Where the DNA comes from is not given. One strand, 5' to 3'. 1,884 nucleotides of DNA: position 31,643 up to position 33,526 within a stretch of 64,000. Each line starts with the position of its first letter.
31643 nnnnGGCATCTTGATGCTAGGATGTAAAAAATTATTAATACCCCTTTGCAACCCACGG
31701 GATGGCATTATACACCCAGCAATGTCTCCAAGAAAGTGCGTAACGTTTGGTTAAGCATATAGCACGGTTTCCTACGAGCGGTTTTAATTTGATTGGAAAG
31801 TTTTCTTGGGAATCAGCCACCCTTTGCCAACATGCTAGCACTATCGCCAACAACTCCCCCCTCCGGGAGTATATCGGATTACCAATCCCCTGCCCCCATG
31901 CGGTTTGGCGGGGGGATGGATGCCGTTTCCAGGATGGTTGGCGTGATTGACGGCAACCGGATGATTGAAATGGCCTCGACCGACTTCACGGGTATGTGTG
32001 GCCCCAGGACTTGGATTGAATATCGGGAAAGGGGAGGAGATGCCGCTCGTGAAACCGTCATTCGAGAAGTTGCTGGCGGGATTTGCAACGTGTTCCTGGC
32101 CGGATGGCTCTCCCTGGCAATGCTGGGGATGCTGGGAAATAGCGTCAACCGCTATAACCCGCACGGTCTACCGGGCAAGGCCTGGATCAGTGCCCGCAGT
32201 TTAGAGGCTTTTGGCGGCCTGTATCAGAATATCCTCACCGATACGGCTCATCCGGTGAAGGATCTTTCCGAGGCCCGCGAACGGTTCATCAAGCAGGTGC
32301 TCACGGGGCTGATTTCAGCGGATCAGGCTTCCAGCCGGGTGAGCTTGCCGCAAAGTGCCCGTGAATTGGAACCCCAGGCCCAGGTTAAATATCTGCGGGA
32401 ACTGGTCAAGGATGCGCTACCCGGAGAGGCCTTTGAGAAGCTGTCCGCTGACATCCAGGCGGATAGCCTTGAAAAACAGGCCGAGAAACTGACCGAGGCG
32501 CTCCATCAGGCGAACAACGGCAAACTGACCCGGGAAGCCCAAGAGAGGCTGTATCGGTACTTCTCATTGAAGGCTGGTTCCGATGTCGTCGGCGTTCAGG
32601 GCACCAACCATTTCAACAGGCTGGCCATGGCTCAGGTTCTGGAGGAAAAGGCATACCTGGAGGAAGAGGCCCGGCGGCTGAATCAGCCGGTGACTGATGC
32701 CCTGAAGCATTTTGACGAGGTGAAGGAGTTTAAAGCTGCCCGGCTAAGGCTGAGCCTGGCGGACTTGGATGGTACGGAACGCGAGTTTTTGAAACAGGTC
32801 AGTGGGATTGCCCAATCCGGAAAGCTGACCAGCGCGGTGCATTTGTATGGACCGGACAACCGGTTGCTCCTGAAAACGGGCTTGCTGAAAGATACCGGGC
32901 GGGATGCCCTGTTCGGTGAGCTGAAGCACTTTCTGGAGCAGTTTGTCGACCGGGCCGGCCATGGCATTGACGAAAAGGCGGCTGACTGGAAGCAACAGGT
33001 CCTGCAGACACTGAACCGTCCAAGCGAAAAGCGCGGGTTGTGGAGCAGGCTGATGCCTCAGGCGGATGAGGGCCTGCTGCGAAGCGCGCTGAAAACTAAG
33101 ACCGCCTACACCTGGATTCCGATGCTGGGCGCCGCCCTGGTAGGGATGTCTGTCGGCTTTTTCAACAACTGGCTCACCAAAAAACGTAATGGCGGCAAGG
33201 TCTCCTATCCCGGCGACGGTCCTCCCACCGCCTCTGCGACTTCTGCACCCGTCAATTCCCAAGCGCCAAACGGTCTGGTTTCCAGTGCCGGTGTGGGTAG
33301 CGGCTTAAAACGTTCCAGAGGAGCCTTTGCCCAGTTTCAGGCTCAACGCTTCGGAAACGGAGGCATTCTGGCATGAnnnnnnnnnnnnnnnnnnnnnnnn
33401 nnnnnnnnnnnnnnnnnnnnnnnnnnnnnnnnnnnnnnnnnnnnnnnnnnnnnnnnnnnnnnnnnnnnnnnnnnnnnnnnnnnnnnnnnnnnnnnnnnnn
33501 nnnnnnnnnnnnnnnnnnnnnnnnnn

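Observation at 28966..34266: Divergent quartet of domain-less bitopic proteins sharing a hydrophobic-helix / basic-cluster / Pro-Gln-Ala-rich tail architecture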

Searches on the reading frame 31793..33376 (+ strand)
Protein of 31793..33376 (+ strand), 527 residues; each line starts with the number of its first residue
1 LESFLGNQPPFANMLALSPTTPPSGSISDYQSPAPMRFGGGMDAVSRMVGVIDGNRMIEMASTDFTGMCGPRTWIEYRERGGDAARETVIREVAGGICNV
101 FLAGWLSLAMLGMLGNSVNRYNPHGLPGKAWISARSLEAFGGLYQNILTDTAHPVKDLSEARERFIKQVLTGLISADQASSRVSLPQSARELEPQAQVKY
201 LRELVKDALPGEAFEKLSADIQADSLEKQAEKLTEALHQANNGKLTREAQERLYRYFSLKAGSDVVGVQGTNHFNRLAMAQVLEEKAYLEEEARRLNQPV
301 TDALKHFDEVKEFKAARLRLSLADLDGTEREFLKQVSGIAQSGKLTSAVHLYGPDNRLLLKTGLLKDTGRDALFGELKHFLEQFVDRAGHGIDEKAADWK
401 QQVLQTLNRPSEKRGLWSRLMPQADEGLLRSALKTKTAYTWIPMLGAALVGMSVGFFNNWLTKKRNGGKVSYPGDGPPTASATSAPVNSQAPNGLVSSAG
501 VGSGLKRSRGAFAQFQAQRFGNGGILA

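Call 3: search_protein_families(library=pfam, proteins=[window:31793-33376:+], max_evalue=1)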
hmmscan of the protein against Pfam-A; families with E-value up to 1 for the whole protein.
window:31793-33376:+ (527 aa): 3 families
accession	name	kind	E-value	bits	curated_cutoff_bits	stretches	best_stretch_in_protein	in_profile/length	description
PF22047.1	RecJ_C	-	0.13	13.1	30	1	160-246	26-102/110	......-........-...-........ exonuclease RecJ C-terminal domain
PF23288.1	KOW6_SPT5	-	0.2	12.1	27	1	86-102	23-39/55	Transcription elongation factor SPT5, sixth KOW domain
PF18686.6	DUF5636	-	0.45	11.1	25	1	282-385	14-113/193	Family of unknown function (DUF5636)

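Call 4: search_protein_families(library=ncbifam, proteins=[window:31793-33376:+], max_evalue=1)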
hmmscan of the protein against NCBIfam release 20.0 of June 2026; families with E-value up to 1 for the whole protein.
window:31793-33376:+ (527 aa): 1 family
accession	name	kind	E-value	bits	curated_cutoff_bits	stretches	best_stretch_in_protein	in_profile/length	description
NF006248.0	PRK08386.1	subfamily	0.091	12.7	92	1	441-464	76-99/151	putative monovalent cation/H+ antiporter subunit B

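Call 6: find_homologous_proteins(query=window:31793-33376:+)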
Query window:31793-33376:+ (527 aa): 6 proteins with E <= 0.001 among 8000 candidates.
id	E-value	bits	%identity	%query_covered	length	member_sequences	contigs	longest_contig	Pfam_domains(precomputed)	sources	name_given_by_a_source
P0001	0.0e+0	1071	100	91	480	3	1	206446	-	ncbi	ncbi:MAG TPA: hypothetical protein V6C52_05105 [Coleofasciculaceae cyanobacterium]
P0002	7.5e-280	947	87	92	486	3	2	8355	-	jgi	jgi:hypothetical protein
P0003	1.1e-264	897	79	98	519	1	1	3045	-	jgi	jgi:hypothetical protein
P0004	9.3e-153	528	54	91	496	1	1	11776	-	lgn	-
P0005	2.6e-74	269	35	98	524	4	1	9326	-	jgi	-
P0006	2.8e-44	170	33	80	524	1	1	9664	-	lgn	-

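Call 8: find_encoding_contigs(protein=P0004, flank=10000, max_places=3)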
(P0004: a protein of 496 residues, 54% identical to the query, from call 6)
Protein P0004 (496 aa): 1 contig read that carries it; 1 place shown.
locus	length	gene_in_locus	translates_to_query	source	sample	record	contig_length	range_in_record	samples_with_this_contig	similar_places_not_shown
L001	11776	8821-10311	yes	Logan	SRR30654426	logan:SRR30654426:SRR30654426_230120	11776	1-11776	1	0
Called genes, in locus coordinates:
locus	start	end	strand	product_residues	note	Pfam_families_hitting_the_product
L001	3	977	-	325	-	?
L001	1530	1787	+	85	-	PF01649:Ribosomal_S20p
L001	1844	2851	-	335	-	PF01075:Glyco_transf_9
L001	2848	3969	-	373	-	PF01075:Glyco_transf_9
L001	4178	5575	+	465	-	-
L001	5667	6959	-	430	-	-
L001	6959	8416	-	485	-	-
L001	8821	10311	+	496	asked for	-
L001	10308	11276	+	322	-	-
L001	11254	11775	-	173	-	?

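Call 9: find_encoding_contigs(protein=P0005, flank=10000, max_places=3)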
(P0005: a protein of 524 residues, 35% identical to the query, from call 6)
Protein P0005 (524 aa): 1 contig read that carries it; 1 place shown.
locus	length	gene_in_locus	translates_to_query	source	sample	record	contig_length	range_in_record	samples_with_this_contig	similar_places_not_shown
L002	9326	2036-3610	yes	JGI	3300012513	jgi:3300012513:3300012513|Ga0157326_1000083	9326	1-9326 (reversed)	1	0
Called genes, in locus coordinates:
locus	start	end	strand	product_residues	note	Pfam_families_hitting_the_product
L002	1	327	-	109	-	?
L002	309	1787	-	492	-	-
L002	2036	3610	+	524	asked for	-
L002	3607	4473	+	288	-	-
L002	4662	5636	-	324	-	PF02457:DAC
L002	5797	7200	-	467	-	PF00278:Orn_DAP_Arg_deC, PF02784:Orn_Arg_deC_N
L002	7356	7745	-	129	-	PF03061:4HBT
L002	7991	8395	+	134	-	-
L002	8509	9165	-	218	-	-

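Call 10: find_encoding_contigs(protein=P0006, flank=10000, max_places=3)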
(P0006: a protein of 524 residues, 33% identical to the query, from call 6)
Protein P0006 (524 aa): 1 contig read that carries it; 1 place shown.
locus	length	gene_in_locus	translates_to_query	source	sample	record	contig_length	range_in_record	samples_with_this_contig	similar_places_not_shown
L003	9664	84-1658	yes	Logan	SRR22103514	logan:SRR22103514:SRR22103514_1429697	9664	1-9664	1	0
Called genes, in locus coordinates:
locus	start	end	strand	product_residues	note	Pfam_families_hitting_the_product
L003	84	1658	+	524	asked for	-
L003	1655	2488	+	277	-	-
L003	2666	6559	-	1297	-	PF01841:Transglut_core, PF07719:TPR_2 (faint), PF12895:ANAPC3 (faint), PF13181:TPR_8 (faint), PF13414:TPR_11 (faint), PF13428:TPR_14 (faint), PF13431:TPR_17 (faint), PF13432:TPR_16 (faint), +1 more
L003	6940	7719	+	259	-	PF20560:MotA_N, PF01618:MotA_ExbB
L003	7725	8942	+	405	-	PF13677:MotB_plug, PF00691:OmpA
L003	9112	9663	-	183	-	?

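Call 21: find_related_loci(query=A1, collection=genome_contigs, flank=10000)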
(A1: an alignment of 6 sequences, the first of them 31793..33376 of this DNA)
Query A1 (527 aa) in genome_contigs; peptide patterns used: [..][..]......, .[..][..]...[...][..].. (x = any residue, [..] = any of these).
112 stretches matched a pattern; 11 encode a relative of the query (tblastn E <= 1e-3); 11 distinct loci.
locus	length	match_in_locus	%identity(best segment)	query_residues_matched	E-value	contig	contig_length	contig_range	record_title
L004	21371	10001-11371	39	36-524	2e-94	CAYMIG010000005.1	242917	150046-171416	MAG TPA_asm: uncultured Vampirovibrionales bacterium isolate SRP290908_co2_77 genome assembly, contig: NODE_34_length_24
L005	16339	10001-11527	35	10-527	7e-81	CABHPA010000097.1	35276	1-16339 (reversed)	MAG: Candidatus Melainabacteria bacterium isolate Melainabacteria_sp_nbed3b74 genome assembly, contig: NODE_3234_length_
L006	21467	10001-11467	34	19-527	4e-69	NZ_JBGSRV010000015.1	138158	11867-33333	MAG: Vampirovibrio sp. isolate JTS-AC367 k141_399393, whole genome shotgun sequence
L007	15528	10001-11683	33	11-527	2e-67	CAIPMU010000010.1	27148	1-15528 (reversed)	MAG: Vampirovibrio chlorellavorus isolate Umea1_bin-2013 genome assembly, contig: bin-2013:10/20, whole genome shotgun s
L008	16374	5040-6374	34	14-476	8e-63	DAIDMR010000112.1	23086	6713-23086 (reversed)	MAG TPA_asm: Vampirovibrio sp. isolate clean456 k141_174082, whole genome shotgun sequence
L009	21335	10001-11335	33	14-476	2e-60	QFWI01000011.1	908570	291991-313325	MAG: Vampirovibrio chlorellavorus isolate Vc_AZ_2 Contig11, whole genome shotgun sequence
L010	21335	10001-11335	32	14-476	5e-63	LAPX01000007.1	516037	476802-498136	Vampirovibrio chlorellavorus isolate NCIMB 11383 contig_7, whole genome shotgun sequence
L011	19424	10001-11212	31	64-492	7e-48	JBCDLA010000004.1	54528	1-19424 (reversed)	MAG: Cyanobacteria bacterium P01_H01_bin.74 k141_2366347_length_54528_cov_12.0000, whole genome shotgun sequence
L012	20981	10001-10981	39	37-475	4e-33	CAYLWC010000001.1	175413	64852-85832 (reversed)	MAG TPA_asm: uncultured Vampirovibrionales bacterium isolate SRP144015_co1_126 genome assembly, contig: NODE_38_length_1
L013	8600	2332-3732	24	5-475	1e-26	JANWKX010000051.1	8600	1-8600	MAG: Vampirovibrionales bacterium isolate CRAIB_MAG104 c_000000025195, whole genome shotgun sequence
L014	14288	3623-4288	25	21-246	1e-6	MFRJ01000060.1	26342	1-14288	MAG: Candidatus Melainabacteria bacterium GWA2_34_9 gwa2_scaffold_2365, whole genome shotgun sequence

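Call 32: search_protein_representatives(alignment_id=A1)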
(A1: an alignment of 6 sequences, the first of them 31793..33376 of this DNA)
Query: 6 sequences, 516 profile positions. Proteins with E-value up to 0.001 (for the whole library): 195; up to 1e-10: 121; up to 1e-30: 92. The best 150 are listed.
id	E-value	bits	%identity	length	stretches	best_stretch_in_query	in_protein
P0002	3.5e-257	870.5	-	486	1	26-516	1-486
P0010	1.2e-186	637.8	-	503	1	7-516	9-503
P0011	3.6e-146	504.2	-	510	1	16-510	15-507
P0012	6.6e-137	473.6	-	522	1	9-515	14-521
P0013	2.1e-132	458.8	-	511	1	18-480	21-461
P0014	7.6e-132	456.9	-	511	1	14-516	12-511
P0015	3.4e-128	444.9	-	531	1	16-494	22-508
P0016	8.0e-126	437.1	-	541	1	17-516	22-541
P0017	1.0e-125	436.7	-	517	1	14-472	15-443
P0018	4.2e-124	431.4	-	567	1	17-516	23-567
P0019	6.5e-122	424.2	-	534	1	20-515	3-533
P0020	1.1e-120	420.1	-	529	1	15-488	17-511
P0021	3.5e-120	418.5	-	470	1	15-463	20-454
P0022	3.8e-119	415.0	-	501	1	15-514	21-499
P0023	1.8e-118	412.8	-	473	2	208-512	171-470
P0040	8.2e-70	252.3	-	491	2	14-161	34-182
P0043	2.7e-69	250.6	-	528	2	25-165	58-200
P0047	1.4e-61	225.1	-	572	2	26-196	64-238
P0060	1.6e-49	185.3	-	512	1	27-483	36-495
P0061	3.0e-49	184.4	-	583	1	28-469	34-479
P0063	1.4e-48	182.2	-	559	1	31-466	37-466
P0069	5.6e-47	176.9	-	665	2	18-175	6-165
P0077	3.4e-41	157.9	-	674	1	30-474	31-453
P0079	7.8e-41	156.7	-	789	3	16-237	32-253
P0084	2.3e-38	148.5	-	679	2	18-376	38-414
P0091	1.9e-36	142.2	-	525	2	28-150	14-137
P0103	1.4e-27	112.9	-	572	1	36-499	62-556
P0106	7.3e-25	104.0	-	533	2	31-165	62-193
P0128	2.2e-11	59.5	-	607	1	28-185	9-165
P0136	1.3e-08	50.3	-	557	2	23-126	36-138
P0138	2.4e-08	49.5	-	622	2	16-209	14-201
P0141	5.4e-08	48.3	-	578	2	10-102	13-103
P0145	2.6e-07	46.1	-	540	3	21-130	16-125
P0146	3.2e-07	45.8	-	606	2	18-131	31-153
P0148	3.5e-07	45.6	-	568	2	20-130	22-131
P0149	6.2e-07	44.8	-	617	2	17-190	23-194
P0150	6.4e-07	44.8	-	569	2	18-129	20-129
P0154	1.8e-06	43.3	-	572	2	5-156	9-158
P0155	2.3e-06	42.9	-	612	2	33-172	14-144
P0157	2.4e-06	42.9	-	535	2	20-222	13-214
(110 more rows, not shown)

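Call 35: search_protein_families(library=pfam, proteins=[P0077, P0079, P0128, P0138, P0150, P0103, P0155, P0149, P0141, P0146], max_evalue=0.01)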
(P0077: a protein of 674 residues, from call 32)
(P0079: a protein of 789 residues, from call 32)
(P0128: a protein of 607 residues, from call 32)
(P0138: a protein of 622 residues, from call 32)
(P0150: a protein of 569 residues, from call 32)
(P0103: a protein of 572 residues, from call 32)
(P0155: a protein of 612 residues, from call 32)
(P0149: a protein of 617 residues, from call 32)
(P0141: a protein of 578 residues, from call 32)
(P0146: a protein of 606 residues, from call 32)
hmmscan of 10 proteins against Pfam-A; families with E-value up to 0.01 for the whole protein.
P0077 (674 aa): 0 families

P0079 (789 aa): 0 families

P0128 (607 aa): 0 families

P0138 (622 aa): 0 families

P0150 (569 aa): 0 families

P0103 (572 aa): 0 families

P0155 (612 aa): 0 families

P0149 (617 aa): 0 families

P0141 (578 aa): 0 families

P0146 (606 aa): 0 families

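Call 41: find_encoding_contigs(protein=P0154, flank=10000, max_places=3)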
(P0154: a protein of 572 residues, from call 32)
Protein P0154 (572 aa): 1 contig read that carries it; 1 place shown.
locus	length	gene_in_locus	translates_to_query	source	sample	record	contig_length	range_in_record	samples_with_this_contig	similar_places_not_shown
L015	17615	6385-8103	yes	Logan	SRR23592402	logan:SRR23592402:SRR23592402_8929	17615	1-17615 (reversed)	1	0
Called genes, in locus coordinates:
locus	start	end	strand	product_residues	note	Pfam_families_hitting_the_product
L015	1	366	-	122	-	?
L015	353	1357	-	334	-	-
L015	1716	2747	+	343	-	PF01594:AI-2E_transport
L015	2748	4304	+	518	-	PF19864:Radical_SAM_N2, PF04055:Radical_SAM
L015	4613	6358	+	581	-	-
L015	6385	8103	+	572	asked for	-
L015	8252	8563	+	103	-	PF12732:YtxH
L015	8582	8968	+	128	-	PF06103:DUF948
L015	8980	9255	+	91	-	PF12732:YtxH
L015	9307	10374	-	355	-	PF13400:Tad (weak)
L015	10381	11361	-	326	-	-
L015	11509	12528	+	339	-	PF00483:NTP_transferase, PF12804:NTP_transf_3, PF25084:LbH_EIF2B, PF25087:GMPPB_C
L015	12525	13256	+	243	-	PF07963:N_methyl (weak)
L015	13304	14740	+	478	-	-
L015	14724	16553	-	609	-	-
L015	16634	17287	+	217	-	-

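Call 42: find_encoding_contigs(protein=P0077, flank=10000, max_places=3)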
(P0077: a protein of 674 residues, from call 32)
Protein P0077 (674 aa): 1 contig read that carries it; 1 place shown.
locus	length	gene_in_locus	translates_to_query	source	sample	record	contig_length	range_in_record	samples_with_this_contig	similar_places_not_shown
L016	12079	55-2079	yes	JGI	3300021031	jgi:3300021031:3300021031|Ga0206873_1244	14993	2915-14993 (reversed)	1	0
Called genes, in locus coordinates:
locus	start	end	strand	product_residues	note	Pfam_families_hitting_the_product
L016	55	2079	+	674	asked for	-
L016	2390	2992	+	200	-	PF01726:LexA_DNA_bind, PF00717:Peptidase_S24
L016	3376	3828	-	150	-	PF03938:OmpH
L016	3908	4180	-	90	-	PF01329:Pterin_4a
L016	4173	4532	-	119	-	-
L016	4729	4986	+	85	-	-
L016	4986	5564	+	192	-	PF08819:DUF1802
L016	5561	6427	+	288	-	PF00763:THF_DHG_CYH, PF02882:THF_DHG_CYH_C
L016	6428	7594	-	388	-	-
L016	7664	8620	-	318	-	PF00535:Glycos_transf_2, PF10111:Glyco_tranf_2_2, PF13641:Glyco_tranf_2_3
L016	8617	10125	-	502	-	PF01943:Polysacc_synt, PF13440:Polysacc_synt_3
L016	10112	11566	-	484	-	PF04932:Wzy_C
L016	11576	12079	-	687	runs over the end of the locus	PF13807:GNVR (weak)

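Call 45: list_cluster_members(proteins=[P0128, P0138, P0150, P0154, P0145, P0103, P0079, P0069, P0060, P0040])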
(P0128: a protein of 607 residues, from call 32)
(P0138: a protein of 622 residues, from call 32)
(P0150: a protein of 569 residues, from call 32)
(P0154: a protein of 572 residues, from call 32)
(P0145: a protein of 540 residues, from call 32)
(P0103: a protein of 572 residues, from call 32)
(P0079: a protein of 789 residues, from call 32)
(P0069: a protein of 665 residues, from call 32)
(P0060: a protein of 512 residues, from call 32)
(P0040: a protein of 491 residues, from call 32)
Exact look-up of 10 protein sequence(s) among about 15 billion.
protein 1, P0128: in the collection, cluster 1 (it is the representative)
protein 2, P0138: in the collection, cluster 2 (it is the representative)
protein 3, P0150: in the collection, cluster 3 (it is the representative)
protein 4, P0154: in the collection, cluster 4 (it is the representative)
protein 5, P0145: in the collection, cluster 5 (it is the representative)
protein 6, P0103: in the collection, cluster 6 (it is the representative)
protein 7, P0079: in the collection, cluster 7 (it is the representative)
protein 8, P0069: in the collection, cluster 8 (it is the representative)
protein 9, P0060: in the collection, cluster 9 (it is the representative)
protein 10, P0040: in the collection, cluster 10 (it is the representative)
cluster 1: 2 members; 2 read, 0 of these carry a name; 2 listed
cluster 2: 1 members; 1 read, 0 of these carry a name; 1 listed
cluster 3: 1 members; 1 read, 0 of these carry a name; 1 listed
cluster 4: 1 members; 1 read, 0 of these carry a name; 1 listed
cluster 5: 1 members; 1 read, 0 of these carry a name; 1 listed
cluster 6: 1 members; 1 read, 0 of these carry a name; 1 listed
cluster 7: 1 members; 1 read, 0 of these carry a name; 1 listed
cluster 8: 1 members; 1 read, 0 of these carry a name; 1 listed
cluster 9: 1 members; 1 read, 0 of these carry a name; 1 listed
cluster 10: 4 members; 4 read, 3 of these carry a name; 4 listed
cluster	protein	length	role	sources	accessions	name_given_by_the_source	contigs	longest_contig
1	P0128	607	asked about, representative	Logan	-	-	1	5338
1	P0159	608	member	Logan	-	-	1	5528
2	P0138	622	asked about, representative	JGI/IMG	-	-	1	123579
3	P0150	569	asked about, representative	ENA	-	-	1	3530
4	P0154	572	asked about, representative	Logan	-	-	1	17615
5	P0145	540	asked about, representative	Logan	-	-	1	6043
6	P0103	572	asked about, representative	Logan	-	-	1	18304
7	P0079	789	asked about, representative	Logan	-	-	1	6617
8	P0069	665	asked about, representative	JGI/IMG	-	-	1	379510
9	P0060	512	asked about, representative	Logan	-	-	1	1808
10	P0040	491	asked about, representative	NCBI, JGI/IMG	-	hypothetical protein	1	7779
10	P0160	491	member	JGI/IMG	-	hypothetical protein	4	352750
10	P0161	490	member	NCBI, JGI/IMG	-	hypothetical protein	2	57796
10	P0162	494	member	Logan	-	-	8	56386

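Call 49: predict_structure(alignment_id=A5)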
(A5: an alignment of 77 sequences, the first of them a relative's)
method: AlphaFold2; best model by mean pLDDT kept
length: 674 residues; sequences in the alignment: 77
mean_pLDDT: 82.6   pTM: 0.82
mean pLDDT of the five models: 82.6, 80.7, 80.3, 80.3, 79.1
residues with pLDDT >= 90: 306; 70-90: 234; 50-70: 89; < 50: 45
segments of 3 or more residues with pLDDT < 50: 1-6, 9-11, 13-15, 436-456, 664-667, 670-674
pLDDT, mean of each block of 10 residues (from residue 1): 46 52 61 73 85 89 88 90 89 94 94 94 96 96 98 90 81 74 95 95 62 90 98 98 96 97 97 96 94 93 93 94 91 97 97 96 94 74 91 93 93 88 81 49 33 50 82 84 90 87 92 88 81 70 62 69 64 82 84 87 79 85 90 89 70 55 50 44
secondary structure, 60 per line:
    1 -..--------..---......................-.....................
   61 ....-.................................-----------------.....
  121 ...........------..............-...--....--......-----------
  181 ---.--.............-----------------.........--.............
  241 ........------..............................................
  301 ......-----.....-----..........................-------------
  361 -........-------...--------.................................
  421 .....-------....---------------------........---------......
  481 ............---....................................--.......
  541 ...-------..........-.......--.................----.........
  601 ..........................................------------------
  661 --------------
elements in order (helices of 4 or more, strands of 3 or more residues): H17-38 H40-64 H66-98 H116-131 H138-151 E153-155 H158-161 H164-169 H187-199 H217-225 H228-248 H255-306 E312-316 E322-327 H328-347 H362-369 H388-425 H433-436 H458-465 H475-492 H496-531 H534-540 E541-543 H551-560 H562-565 E566-568 H571-587 H592-642

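Call 64: search_protein_families(library=padloc, proteins=[window:31793-33376:+, P0077], max_evalue=0.1)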
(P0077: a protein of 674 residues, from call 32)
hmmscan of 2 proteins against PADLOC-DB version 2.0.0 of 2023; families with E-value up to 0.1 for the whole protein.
window:31793-33376:+ (527 aa): 0 families

P0077 (674 aa): 0 families

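Call 65: search_protein_families(library=phrogs, proteins=[window:31793-33376:+, P0077], max_evalue=0.1)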
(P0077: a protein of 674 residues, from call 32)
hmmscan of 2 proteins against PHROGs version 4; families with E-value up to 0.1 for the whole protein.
window:31793-33376:+ (527 aa): 0 families

P0077 (674 aa): 0 families

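Call 66: search_solved_structures(query=A5, max_evalue=1)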
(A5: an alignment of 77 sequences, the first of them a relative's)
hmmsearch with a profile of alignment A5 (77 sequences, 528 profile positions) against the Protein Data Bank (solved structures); distinct sequences matched with E-value up to 1: 4.
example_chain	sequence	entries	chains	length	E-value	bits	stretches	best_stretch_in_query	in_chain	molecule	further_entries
3a4l_A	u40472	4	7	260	0.06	15.3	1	221-325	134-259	L-seryl-tRNA(Sec) kinase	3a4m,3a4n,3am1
9t0z_T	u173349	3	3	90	0.25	13.3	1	139-206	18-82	Small ribosomal subunit protein bS20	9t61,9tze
6gaw_Bv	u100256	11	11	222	0.45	12.4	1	138-235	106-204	mL64 | 'Mitochondrial ribosomal protein L59 | Uncharacterized protein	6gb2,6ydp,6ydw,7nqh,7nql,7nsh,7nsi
3adb_A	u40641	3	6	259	0.72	11.8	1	221-318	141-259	L-seryl-tRNA(Sec) kinase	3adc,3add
